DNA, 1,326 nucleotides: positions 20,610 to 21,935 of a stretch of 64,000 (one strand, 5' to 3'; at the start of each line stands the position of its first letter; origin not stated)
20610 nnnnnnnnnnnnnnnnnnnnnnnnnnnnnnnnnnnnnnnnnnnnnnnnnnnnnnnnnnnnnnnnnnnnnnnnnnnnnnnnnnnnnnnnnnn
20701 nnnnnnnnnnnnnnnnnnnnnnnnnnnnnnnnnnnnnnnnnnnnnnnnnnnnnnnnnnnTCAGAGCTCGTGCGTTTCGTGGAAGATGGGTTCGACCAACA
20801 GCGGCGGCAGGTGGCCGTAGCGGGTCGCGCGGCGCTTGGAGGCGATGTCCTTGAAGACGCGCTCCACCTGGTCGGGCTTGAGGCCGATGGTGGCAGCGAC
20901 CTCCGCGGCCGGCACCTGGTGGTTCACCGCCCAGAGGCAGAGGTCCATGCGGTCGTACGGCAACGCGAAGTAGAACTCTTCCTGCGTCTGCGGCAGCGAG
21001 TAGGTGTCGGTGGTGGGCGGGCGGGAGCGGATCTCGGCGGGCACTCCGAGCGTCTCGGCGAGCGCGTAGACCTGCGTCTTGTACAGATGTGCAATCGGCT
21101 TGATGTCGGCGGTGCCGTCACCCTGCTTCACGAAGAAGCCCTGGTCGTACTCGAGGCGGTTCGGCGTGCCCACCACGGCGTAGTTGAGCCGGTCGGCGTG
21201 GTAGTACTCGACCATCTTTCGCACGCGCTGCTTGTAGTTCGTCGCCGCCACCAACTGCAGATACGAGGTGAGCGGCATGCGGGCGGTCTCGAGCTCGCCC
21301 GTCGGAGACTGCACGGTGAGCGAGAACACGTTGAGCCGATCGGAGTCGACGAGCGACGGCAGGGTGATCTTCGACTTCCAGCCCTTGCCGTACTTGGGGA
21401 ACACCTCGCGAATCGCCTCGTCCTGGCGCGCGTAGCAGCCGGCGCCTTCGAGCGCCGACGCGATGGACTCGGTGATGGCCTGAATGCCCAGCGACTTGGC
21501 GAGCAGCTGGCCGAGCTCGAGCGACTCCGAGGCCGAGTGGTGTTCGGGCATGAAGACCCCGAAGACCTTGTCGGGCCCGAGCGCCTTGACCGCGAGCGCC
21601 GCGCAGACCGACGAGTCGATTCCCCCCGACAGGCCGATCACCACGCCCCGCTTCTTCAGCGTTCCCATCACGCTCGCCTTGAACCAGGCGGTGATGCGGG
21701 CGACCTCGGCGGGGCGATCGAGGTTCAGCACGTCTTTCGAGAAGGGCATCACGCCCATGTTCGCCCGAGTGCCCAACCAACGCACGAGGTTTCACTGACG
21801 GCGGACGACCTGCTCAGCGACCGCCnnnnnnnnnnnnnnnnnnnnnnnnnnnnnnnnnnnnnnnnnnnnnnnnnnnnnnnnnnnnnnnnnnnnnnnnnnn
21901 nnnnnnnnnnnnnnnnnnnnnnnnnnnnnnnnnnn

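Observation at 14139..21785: Carrier-protein cassette: NadE-like enzyme, adenylating ligase, NPPY methyltransferase, ACP, AsnB and secreted hydrolase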

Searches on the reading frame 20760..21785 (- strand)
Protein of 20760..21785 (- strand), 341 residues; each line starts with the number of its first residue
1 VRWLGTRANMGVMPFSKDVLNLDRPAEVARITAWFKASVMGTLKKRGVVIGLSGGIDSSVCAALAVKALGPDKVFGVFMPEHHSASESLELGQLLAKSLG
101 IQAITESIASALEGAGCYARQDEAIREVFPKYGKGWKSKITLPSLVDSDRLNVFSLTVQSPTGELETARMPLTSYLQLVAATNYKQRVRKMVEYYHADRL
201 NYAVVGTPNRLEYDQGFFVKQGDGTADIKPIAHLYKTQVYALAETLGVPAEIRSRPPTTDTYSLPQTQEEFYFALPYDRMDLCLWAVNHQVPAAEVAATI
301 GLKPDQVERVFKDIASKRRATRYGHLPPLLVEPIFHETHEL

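Call 5: search_protein_families(library=ncbifam, proteins=[window:20760-21785:-], max_evalue=0.001)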
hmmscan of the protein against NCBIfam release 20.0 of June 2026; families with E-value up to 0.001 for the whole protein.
window:20760-21785:- (341 aa): 12 families
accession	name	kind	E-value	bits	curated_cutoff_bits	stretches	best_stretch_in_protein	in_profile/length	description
NF002048.0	PRK00876.1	subfamily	2.8e-157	522.7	313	1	14-334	6-326/330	NAD(+) synthase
NF010587.0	PRK13980.1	equivalog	1.8e-50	171.6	255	2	177-315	109-246/267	NAD+ synthase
TIGR00552.1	nadE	equivalog_domain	1.4e-46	158.8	63.65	2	145-329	73-242/251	NAD(+) synthase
NF010588.0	PRK13981.1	equivalog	6.1e-27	94.2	479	2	46-113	286-353/546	NAD+ synthase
NF001979.1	PRK00768.1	equivalog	1e-25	90.8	250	2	179-284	130-236/266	NAD(+) synthase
TIGR00884.1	guaA_Cterm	equivalog_domain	4.8e-10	39.3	338.75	1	41-102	12-73/310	glutamine-hydrolyzing GMP synthase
NF000848.1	PRK00074.1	equivalog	1e-09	37.5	400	1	34-81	202-249/512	glutamine-hydrolyzing GMP synthase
TIGR00268.2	TIGR00268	equivalog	4.3e-08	32.8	150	1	46-108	14-76/259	ATP-dependent sacrificial sulfur transferase LarE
NF001138.1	PRK00143.1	equivalog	8.5e-06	24.9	284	1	48-88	2-40/345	tRNA 2-thiouridine(34) synthase MnmA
TIGR00420.1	trmU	equivalog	1.9e-05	23.7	236.95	1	48-89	3-42/351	tRNA 2-thiouridine(34) synthase MnmA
TIGR00364.1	TIGR00364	equivalog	0.00073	19.1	150.3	0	49-105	2-56/201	7-cyano-7-deazaguanine synthase QueC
NF002730.0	PRK02628.1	equivalog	0.00084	17.6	473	0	42-111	356-430/677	NAD(+) synthase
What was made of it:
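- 20760..21785 (-): NadE-like PP-loop ATP pyrophosphatase (PRK00876 subfamily). It is the constant member of the cassette. The likely true start is the ATG at 21749. It scores 522.7 bits on NF002048, above the cutoff of 313 (call 5).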

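Call 6: search_protein_families(library=pfam, proteins=[window:20760-21785:-], max_evalue=0.001)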
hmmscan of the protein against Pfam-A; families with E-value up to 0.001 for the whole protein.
window:20760-21785:- (341 aa): 2 families
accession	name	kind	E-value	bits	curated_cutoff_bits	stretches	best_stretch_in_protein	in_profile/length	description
PF02540.23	NAD_synthase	-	1.8e-50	171.8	21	2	177-315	97-233/242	NAD synthase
PF03054.22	tRNA_Me_trans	-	5.7e-05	23.3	20.6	0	48-87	3-40/202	tRNA methyl transferase HUP domain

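Call 11: find_homologous_proteins(query=window:20760-21785:-, max_evalue=1e-10)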
Query window:20760-21785:- (341 aa): 8000 proteins with E <= 1e-10 among 8000 candidates; the best 120 are listed.
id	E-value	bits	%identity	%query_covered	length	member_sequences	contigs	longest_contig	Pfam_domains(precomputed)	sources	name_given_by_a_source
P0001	3.2e-217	738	99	97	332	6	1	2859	PF02540.24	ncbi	-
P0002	9.6e-201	684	92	96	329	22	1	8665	PF02540.24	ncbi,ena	-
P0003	6.5e-193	658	88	96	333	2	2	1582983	PF02540.24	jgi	jgi:NAD+ synthase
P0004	7.3e-193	658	88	96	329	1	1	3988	PF02540.24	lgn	-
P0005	1.8e-192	657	88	96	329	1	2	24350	PF02540.24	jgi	-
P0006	2.6e-192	656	88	96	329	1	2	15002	PF02540.24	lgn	-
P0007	6.5e-189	645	88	95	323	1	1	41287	PF02540.24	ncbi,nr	ncbi:MAG: NAD(+) synthase [Myxococcus sp.]|nr:NAD(+) synthase [Myxococcus sp.]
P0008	9.4e-181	618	83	96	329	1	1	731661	PF03054.23,PF02540.24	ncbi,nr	ncbi:MAG: NAD(+) synthase [Archangiaceae bacterium]|nr:NAD(+) synthase [Archangiaceae bacterium]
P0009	1.3e-180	618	81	96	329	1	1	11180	PF02540.24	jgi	jgi:NAD+ synthase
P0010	2.0e-180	617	82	96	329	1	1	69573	PF02540.24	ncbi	ncbi:MAG: NAD(+) synthase [Myxococcota bacterium]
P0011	4.8e-179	613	81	96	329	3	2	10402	PF03054.23,PF02540.24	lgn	-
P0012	1.1e-178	611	82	96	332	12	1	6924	PF02540.24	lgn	-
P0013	2.0e-178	611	81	96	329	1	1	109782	PF03054.23,PF02540.24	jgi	jgi:NAD+ synthase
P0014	1.1e-177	608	81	96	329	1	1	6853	PF03054.23,PF02540.24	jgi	jgi:NAD+ synthase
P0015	1.5e-177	608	82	96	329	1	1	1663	PF02540.24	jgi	jgi:NAD+ synthase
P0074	1.0e-149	516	72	94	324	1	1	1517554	PF02540.24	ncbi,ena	-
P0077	1.4e-149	516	70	94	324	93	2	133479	PF02540.24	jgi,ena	jgi:NAD+ synthase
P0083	2.6e-149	515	71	94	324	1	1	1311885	PF02540.24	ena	-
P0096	1.5e-148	512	69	94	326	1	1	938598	PF02540.24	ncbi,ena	-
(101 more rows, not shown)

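Call 12: find_encoding_contigs(protein=P0003, flank=10000, max_places=2)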
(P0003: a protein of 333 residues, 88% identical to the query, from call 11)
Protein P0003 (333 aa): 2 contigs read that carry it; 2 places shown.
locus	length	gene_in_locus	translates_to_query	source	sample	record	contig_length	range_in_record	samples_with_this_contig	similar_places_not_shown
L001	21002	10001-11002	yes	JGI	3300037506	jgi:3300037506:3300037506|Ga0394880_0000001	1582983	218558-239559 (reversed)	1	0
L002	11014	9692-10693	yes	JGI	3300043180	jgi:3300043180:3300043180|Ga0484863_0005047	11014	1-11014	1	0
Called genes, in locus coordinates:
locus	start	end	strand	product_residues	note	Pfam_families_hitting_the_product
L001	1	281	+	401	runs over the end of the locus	PF28089:EpsX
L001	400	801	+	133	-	PF00072:Response_reg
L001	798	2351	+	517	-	-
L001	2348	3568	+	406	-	PF00535:Glycos_transf_2, PF13641:Glyco_tranf_2_3, PF13632:Glyco_trans_2_3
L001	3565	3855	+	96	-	-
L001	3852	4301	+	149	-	-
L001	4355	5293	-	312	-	PF01522:Polysacc_deac_1 (weak)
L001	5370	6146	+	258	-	PF03808:Glyco_tran_WecG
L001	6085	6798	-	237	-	PF00132:Hexapep, PF14602:Hexapep_2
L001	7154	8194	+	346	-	PF03150:CCP_MauG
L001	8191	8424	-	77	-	-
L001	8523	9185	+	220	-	-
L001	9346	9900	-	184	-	PF14602:Hexapep_2 (faint), PF00132:Hexapep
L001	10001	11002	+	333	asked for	PF02540:NAD_synthase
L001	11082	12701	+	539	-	PF00501:AMP-binding, PF13193:AMP-binding_C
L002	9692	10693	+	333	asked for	PF02540:NAD_synthase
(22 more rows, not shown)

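Call 13: find_encoding_contigs(protein=P0074, flank=10000, max_places=2)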
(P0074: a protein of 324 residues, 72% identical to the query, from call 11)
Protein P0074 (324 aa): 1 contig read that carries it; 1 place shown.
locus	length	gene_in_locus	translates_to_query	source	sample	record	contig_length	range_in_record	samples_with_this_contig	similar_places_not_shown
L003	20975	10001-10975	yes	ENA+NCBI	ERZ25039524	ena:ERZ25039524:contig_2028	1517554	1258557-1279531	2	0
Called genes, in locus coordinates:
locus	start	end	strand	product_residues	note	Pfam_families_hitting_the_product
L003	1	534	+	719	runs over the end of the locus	PF01966:HD, PF13487:HD_5, PF01590:GAF, PF13185:GAF_2, PF00990:GGDEF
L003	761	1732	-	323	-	-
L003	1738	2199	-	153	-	-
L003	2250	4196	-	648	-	PF01029:NusB, PF22458:RsmF-B_ferredox, PF01189:Methyltr_RsmB-F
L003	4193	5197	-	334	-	PF00551:Formyl_trans_N, PF02911:Formyl_trans_C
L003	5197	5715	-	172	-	PF01327:Pep_deformylase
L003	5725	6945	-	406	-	PF01264:Chorismate_synt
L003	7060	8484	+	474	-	PF00158:Sigma54_activat, PF01078:Mg_chelatase (faint), PF14532:Sigma54_activ_2, PF07728:AAA_5, PF25601:AAA_lid_14, PF02954:HTH_8 (faint)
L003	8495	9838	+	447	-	PF07690:MFS_1, PF13000:Acatn (faint), PF07690:MFS_1 (weak)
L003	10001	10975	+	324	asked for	PF02540:NAD_synthase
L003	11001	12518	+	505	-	PF00501:AMP-binding, PF13193:AMP-binding_C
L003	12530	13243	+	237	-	PF05175:MTS, PF08242:Methyltransf_12 (faint), PF13649:Methyltransf_25 (weak), PF13847:Methyltransf_31 (weak)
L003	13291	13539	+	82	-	-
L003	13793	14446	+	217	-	PF07638:Sigma70_ECF (weak), PF04542:Sigma70_r2, PF08281:Sigma70_r4_2, PF04545:Sigma70_r4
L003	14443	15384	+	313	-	PF13490:zf-HC2 (weak)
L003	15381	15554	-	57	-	-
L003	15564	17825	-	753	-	-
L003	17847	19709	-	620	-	PF05580:Peptidase_S55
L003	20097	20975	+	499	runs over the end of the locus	PF01487:DHquinase_I, PF08501:Shikimate_dh_N, PF18317:SDH_C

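Call 16: find_related_loci(query=A1, collection=genome_contigs, flank=10000)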
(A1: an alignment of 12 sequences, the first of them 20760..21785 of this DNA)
Query A1 (341 aa) in genome_contigs; peptide patterns used: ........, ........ (x = any residue, [..] = any of these).
600 stretches matched a pattern (row limit reached: there are more); 586 encode a relative of the query (tblastn E <= 1e-3); the best 80 are kept; 80 distinct loci.
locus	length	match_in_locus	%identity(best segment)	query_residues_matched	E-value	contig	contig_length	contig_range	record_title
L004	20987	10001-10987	92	13-341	0e+0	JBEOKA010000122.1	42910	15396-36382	MAG: Myxococcaceae bacterium isolate mt_II.5 NODE_185_length_42958_cov_7.822600, whole genome shotgun sequence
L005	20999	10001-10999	81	9-341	0e+0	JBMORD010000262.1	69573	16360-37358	MAG: Myxococcota bacterium isolate Betzabe_MAG171 MAG171_262, whole genome shotgun sequence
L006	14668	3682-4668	80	13-341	0e+0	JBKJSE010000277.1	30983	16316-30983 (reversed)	MAG: Archangium sp. isolate ant_bin.566 k117_3371164, whole genome shotgun sequence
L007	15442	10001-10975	77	13-337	6e-173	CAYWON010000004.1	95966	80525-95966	MAG TPA_asm: uncultured Archangium sp. isolate binchicken_co179_1 genome assembly, contig: NODE_956_length_95966_cov_6.5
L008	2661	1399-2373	71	15-339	3e-171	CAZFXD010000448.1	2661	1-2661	MAG TPA_asm: uncultured Myxococcaceae bacterium isolate SRP189682_co2_13 genome assembly, contig: NODE_112571_length_266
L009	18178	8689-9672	68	8-334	3e-153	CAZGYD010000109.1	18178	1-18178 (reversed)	MAG TPA_asm: uncultured Rhodocyclaceae bacterium isolate binchicken_co23_177 genome assembly, contig: k141_848974, whole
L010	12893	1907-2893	67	6-334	2e-153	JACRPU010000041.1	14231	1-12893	MAG: Nitrosomonadales bacterium isolate NC_groundwater_1995_Pr3_S-0.65um_60_4 SR2-18-Sp65_coassembly_scaffold_81912, who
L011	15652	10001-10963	71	14-334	4e-151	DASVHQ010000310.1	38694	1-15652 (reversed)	MAG TPA_asm: Polyangiales bacterium isolate SMAG_U2971 k141_730006, whole genome shotgun sequence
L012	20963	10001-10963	67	15-335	5e-150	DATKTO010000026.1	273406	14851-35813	MAG TPA_asm: Gallionellaceae bacterium isolate SMAG_U14083 k141_336877, whole genome shotgun sequence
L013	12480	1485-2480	67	3-334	6e-150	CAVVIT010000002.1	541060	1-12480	MAG: Ignavibacteriota bacterium isolate MFD01476.bin.1.164 genome assembly, contig: contig_13452, whole genome shotgun s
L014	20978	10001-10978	67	9-334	8e-149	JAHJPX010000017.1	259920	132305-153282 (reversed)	MAG: Gammaproteobacteria bacterium isolate Old_saline_rock_biofilm.mb.15 Old_saline_rock_bi.mb.15_k141_273135, whole gen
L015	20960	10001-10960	67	15-334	4e-148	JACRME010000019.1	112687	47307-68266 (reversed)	MAG: Nitrosomonadales bacterium isolate NC_groundwater_1899_Pr3_S2p5_59_14 SR2-18-S2p5_coassembly_scaffold_170912, whole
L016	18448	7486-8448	65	14-334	2e-147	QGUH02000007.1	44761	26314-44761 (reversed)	MAG: Pseudomonadota bacterium isolate ZC4RG46 NODE_521_length_44761_cov_8.158547, whole genome shotgun sequence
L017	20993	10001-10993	66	11-341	3e-146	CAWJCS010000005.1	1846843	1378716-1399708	MAG: uncultured delta proteobacterium isolate MFD04944.bin.1.40 genome assembly, contig: contig_33970, whole genome shot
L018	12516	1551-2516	67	13-334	7e-146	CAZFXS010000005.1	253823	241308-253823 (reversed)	MAG TPA_asm: uncultured Chlorobiaceae bacterium isolate SRP237561_co1_246 genome assembly, contig: NODE_37_length_253823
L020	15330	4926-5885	67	15-334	5e-145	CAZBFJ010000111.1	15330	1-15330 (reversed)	MAG TPA_asm: uncultured Myxococcales bacterium isolate SRP192927_co6_685 genome assembly, contig: NODE_9035_length_15330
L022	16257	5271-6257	65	9-334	3e-144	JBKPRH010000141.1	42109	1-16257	MAG: Acidobacteriota bacterium isolate GS_EKS_MAG_00054 GS_EKS_000004061818, whole genome shotgun sequence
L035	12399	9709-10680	63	11-334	3e-140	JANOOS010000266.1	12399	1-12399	MAG: Nitrospira sp. isolate VAR_43_metabat_111 VAR_43_k141_4166838, whole genome shotgun sequence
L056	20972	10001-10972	63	10-334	4e-136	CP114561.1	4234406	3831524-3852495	MAG: Candidatus Manganitrophus sp. isolate GAC4 chromosome, complete genome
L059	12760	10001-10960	61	15-334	4e-136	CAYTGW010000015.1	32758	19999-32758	MAG TPA_asm: uncultured Desulfocicer sp. isolate binchicken_co232_164 genome assembly, contig: NODE_2305_length_32758_co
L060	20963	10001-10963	62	15-335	8e-136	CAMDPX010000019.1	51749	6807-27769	MAG: Planctomyces sp. SH-PL62 isolate ZH-03apr19-232 genome assembly, contig: ZH-03apr19-C613, whole genome shotgun sequ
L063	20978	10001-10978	63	5-330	1e-134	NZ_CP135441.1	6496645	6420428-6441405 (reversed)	Mesorhizobium sp. ISC25 chromosome, complete genome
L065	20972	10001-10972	60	10-334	1e-134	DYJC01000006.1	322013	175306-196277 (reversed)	MAG TPA_asm: Desulfosudis oleivorans isolate FI88_44_71 Afr_mines_FI88_18_length_322013_cov_29_582082, whole genome shot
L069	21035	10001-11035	60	7-338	6e-134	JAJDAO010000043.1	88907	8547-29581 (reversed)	MAG: Deltaproteobacteria bacterium isolate OFTM73 OFTM73_42, whole genome shotgun sequence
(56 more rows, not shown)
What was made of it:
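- At least 586 stretches encoding a relative were found (call 16). The gene is therefore dispensable for NAD supply in this family (call 16).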

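Call 22: find_encoding_contigs(protein=P0083, flank=8000, max_places=1)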
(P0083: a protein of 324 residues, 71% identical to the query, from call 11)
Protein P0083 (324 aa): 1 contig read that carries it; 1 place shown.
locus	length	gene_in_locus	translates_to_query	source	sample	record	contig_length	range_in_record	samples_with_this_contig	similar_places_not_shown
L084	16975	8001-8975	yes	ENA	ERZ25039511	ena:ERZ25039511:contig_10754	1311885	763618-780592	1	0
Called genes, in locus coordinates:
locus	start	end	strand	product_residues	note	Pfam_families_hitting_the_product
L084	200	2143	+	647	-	PF00082:Peptidase_S8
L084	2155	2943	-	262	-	PF01189:Methyltr_RsmB-F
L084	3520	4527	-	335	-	PF00551:Formyl_trans_N, PF02911:Formyl_trans_C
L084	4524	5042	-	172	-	PF01327:Pep_deformylase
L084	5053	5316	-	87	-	PF01264:Chorismate_synt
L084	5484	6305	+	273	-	-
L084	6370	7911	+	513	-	PF00158:Sigma54_activat, PF01078:Mg_chelatase (faint), PF14532:Sigma54_activ_2, PF07728:AAA_5 (weak), PF25601:AAA_lid_14, PF02954:HTH_8 (weak)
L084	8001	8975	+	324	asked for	PF02540:NAD_synthase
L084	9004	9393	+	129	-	PF00501:AMP-binding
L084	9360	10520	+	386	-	PF00501:AMP-binding, PF13193:AMP-binding_C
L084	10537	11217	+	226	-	PF01170:UPF0020 (weak), PF08242:Methyltransf_12 (faint), PF05175:MTS, PF06325:PrmA (weak), PF13489:Methyltransf_23 (faint), PF09445:Methyltransf_15 (weak), PF13847:Methyltransf_31, PF13649:Methyltransf_25, +1 more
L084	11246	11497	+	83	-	PF00550:PP-binding (weak)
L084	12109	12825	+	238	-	PF07638:Sigma70_ECF (weak), PF04542:Sigma70_r2, PF08281:Sigma70_r4_2, PF04545:Sigma70_r4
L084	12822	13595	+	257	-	PF13490:zf-HC2 (weak), PF03544:TonB_C (weak)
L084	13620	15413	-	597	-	PF07494:Reg_prop (faint)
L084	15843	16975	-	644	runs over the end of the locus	PF05580:Peptidase_S55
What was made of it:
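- The four-gene loci L003 and L084 lack AsnB and sit among housekeeping genes, an MFS transporter and sigma factors, not EPS genes (calls 13, 22). L003 and L084 keep the NadE-like gene, ligase, methyltransferase and carrier protein with no sugar genes nearby (calls 13, 22). L003 and L084 lie outside EPS loci, next to an MFS transporter (calls 13, 22).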

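Call 23: find_encoding_contigs(protein=P0096, flank=8000, max_places=1)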
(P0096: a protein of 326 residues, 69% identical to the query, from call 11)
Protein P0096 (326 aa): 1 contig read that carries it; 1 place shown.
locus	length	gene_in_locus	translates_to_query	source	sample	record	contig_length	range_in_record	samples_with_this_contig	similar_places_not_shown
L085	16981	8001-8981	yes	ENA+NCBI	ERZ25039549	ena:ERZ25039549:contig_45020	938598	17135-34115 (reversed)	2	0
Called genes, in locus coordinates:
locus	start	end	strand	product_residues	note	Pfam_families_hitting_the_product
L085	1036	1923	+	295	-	PF03109:ABC1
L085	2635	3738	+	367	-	PF01145:Band_7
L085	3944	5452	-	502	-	-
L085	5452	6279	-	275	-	PF14064:HmuY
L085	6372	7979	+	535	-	PF00082:Peptidase_S8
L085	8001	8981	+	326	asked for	PF02540:NAD_synthase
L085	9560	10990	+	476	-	PF00733:Asn_synthase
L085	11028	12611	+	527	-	PF00501:AMP-binding, PF13193:AMP-binding_C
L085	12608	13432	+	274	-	PF01170:UPF0020 (weak), PF05175:MTS, PF03602:Cons_hypoth95 (weak), PF13649:Methyltransf_25 (weak)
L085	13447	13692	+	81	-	-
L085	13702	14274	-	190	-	PF00132:Hexapep (weak)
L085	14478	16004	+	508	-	PF00091:Tubulin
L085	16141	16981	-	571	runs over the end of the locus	PF00732:GMC_oxred_N, PF05199:GMC_oxred_C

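Call 24: find_encoding_contigs(protein=P0077, flank=8000, max_places=1)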
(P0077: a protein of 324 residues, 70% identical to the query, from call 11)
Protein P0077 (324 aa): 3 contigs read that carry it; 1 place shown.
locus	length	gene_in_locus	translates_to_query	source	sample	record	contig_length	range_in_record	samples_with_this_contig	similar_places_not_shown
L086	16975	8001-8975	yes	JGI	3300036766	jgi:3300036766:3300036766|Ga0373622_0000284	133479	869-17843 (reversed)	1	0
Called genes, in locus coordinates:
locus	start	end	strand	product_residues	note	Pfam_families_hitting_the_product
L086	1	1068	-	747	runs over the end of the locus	PF00092:VWA (weak)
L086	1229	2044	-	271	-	PF07728:AAA_5, PF08406:CbbQ_C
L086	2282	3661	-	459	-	PF02788:RuBisCO_large_N, PF00016:RuBisCO_large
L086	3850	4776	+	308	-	PF00126:HTH_1, PF03466:LysR_substrate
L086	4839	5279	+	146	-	PF06146:PsiE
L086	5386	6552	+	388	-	PF03721:UDPG_MGDP_dh_N, PF00984:UDPG_MGDP_dh, PF03720:UDPG_MGDP_dh_C (weak)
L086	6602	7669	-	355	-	PF00106:adh_short, PF01370:Epimerase, PF02719:Polysacc_synt_2, PF04321:RmlD_sub_bind, PF08659:KR, PF01073:3Beta_HSD, PF16363:GDP_Man_Dehyd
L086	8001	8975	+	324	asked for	PF02540:NAD_synthase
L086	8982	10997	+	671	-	PF13522:GATase_6, PF13537:GATase_7, PF00733:Asn_synthase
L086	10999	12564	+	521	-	PF00501:AMP-binding, PF13193:AMP-binding_C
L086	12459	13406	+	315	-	PF08241:Methyltransf_11 (faint), PF01170:UPF0020 (weak), PF05175:MTS, PF06325:PrmA (weak), PF09445:Methyltransf_15 (weak), PF13649:Methyltransf_25, PF13847:Methyltransf_31 (weak), PF08242:Methyltransf_12 (faint)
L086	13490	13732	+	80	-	-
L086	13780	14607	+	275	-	-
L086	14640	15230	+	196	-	PF00132:Hexapep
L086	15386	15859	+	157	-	PF13551:HTH_29, PF13565:HTH_32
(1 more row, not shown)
